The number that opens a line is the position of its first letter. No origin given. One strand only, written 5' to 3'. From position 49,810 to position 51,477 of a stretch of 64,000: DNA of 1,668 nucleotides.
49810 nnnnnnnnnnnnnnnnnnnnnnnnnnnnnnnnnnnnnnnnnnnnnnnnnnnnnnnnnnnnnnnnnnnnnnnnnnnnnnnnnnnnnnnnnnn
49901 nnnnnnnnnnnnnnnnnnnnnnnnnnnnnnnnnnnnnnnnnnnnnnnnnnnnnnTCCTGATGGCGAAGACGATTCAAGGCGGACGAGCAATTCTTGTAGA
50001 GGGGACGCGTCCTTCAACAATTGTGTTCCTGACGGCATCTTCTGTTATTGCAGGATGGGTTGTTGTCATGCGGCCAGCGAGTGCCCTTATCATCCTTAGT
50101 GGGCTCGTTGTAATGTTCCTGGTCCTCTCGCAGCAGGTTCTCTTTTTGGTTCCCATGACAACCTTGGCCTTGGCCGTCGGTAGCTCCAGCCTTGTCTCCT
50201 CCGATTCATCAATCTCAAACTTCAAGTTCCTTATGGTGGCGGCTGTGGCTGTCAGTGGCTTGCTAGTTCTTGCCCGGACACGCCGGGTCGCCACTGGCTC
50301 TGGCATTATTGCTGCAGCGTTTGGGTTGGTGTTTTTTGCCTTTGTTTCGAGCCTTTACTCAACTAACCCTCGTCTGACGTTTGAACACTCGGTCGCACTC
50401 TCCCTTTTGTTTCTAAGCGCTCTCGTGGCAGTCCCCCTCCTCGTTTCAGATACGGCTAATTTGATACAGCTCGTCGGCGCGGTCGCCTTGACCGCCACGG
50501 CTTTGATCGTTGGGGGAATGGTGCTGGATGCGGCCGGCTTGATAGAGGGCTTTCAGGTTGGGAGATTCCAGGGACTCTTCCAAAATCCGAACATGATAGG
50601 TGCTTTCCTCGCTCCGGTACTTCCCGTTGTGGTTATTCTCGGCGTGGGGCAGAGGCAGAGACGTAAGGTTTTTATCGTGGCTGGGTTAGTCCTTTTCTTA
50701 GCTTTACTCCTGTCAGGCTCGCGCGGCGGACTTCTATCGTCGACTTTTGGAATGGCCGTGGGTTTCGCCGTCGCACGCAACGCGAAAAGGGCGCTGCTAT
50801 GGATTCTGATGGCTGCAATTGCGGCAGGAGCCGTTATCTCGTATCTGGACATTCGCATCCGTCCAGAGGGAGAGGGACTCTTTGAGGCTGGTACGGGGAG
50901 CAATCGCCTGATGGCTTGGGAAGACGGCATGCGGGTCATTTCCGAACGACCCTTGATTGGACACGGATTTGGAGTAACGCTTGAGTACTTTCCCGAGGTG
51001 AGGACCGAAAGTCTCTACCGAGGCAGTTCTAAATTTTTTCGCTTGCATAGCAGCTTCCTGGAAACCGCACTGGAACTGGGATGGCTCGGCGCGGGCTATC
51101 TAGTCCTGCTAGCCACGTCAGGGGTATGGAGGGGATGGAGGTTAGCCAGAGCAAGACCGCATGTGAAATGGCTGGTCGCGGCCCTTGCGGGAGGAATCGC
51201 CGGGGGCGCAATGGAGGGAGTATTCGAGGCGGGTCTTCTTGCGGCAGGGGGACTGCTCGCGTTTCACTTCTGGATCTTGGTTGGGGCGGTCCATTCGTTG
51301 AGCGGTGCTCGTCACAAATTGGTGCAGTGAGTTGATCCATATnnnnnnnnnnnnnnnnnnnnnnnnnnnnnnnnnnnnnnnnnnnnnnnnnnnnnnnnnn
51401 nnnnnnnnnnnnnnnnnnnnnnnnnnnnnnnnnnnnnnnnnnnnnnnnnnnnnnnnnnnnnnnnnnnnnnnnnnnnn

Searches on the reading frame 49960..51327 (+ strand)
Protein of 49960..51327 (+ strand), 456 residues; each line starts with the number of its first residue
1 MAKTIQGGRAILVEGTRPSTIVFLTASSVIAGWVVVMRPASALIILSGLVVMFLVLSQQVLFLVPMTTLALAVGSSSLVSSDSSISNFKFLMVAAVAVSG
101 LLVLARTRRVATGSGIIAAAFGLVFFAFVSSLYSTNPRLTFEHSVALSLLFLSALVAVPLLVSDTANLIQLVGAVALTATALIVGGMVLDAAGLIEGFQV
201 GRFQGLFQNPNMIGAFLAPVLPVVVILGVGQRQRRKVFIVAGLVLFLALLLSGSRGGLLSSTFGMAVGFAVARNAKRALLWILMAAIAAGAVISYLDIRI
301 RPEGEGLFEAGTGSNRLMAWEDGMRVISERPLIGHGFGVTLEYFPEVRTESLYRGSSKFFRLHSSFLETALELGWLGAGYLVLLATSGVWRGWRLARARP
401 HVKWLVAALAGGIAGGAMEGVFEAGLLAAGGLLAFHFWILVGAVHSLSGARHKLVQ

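Call 11: search_protein_families(library=pfam, proteins=[window:49960-51327:+], max_evalue=0.001)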
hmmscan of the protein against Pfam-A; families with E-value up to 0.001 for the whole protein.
window:49960-51327:+ (456 aa): 1 family
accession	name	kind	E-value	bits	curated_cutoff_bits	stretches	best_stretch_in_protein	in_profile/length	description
PF04932.20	Wzy_C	-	8.5e-16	58.5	31.7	1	242-379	3-146/149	O-Antigen ligase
